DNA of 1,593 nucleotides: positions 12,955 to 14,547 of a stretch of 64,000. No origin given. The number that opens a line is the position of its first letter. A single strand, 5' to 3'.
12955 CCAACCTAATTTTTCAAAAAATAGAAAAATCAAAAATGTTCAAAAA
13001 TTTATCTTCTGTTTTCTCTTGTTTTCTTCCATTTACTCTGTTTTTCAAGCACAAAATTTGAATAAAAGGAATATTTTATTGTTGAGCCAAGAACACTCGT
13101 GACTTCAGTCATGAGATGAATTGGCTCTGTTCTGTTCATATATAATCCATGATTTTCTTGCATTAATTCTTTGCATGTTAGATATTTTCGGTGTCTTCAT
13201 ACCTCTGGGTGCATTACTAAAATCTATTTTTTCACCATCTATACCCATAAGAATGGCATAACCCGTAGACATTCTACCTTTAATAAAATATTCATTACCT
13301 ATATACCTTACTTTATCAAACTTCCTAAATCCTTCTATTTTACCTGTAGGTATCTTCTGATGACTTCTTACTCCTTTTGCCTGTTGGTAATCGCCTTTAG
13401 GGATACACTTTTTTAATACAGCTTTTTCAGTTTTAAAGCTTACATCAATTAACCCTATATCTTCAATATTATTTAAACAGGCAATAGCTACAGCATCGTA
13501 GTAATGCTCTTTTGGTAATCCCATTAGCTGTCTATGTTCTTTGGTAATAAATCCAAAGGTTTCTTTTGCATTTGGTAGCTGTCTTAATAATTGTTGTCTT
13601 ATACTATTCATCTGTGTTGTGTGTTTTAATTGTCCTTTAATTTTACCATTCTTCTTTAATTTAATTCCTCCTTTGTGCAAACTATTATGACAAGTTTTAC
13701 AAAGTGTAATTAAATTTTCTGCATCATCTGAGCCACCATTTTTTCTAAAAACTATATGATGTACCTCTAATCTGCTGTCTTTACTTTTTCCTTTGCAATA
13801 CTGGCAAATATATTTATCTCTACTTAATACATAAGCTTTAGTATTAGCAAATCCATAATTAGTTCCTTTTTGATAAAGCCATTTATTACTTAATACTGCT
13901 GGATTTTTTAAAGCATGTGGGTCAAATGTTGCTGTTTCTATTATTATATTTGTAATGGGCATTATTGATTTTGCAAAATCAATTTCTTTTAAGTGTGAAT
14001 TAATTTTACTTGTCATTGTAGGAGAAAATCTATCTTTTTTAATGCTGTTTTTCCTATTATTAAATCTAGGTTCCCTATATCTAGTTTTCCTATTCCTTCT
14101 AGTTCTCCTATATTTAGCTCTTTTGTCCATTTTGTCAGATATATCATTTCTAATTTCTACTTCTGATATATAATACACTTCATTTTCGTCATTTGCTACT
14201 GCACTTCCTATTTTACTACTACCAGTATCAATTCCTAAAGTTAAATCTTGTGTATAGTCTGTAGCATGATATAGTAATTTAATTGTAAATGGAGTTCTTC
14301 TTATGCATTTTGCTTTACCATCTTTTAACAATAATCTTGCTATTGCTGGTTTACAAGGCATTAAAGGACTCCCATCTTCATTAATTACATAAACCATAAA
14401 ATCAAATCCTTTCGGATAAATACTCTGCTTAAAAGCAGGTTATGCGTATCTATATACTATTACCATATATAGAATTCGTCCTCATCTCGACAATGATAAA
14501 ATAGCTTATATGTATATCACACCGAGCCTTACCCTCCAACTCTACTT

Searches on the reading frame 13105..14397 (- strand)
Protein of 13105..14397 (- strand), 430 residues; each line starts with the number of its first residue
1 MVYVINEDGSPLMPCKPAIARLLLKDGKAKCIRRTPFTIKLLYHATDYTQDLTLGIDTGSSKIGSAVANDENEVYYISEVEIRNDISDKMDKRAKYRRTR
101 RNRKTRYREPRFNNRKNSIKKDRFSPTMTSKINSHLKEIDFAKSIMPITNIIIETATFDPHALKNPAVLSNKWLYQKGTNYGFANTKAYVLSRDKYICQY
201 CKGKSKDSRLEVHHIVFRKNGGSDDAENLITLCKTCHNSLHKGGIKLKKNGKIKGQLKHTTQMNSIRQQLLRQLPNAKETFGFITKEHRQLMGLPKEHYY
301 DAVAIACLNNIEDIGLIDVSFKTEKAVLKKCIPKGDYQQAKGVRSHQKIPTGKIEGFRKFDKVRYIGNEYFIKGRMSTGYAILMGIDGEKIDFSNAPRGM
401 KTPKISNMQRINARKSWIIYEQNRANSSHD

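Call 47: search_protein_families(library=phrogs, proteins=[window:13105-14397:-], max_evalue=0.00001)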
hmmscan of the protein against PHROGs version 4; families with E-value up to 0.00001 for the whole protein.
window:13105-14397:- (430 aa): 23 families
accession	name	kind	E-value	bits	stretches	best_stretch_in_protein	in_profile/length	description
phrog_119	-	DNA, RNA and nucleotide metabolism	4.2e-52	178.4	1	1-307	1-318/443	HNH endonuclease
phrog_2214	-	DNA, RNA and nucleotide metabolism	1.8e-40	140.4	1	2-377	5-385/429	HNH endonuclease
phrog_144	-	DNA, RNA and nucleotide metabolism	8.3e-17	62.4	1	185-267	74-157/175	HNH endonuclease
phrog_589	-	DNA, RNA and nucleotide metabolism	2.9e-15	57.5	1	180-241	76-139/179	HNH endonuclease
phrog_1271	-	DNA, RNA and nucleotide metabolism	9.2e-13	49.3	1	121-259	247-332/361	HNH endonuclease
phrog_15103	-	unknown function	1.3e-11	45.5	1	187-258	195-272/280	-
phrog_32617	-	unknown function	2.4e-11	43.9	1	2-152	21-179/382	-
phrog_5956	-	DNA, RNA and nucleotide metabolism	3.3e-11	44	1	187-260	51-127/138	HNH endonuclease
phrog_14314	-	DNA, RNA and nucleotide metabolism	5.3e-11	44.3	1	190-238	11-59/252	HNH endonuclease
phrog_6050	-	DNA, RNA and nucleotide metabolism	5.8e-11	42.8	1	170-242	286-359/402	HNH endonuclease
phrog_333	-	DNA, RNA and nucleotide metabolism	6.6e-11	43.5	1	184-238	22-76/138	HNH endonuclease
phrog_7785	-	DNA, RNA and nucleotide metabolism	1.8e-10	42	1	185-252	60-123/147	HNH endonuclease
phrog_8446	-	DNA, RNA and nucleotide metabolism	2.7e-10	41.3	1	182-243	127-198/211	HNH endonuclease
phrog_5200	-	DNA, RNA and nucleotide metabolism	3e-10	41.3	1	185-271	30-113/154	HNH endonuclease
phrog_8048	-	DNA, RNA and nucleotide metabolism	3.2e-10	40.7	1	180-244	161-229/273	HNH endonuclease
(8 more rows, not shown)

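Call 58: search_protein_families(library=ncbifam, proteins=[window:13105-14397:-], max_evalue=0.00001)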
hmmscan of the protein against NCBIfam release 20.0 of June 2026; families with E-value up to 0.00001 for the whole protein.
window:13105-14397:- (430 aa): 2 families
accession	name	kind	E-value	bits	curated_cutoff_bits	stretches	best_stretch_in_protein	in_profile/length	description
NF040563.1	guided_IscB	equivalog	4e-105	351.4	175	1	2-305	1-312/314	RNA-guided endonuclease IscB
NF049971.1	CRISPR_Cas9d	exception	2.5e-09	36.3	375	1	53-120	2-69/986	type II CRISPR RNA-guided endonuclease Cas9d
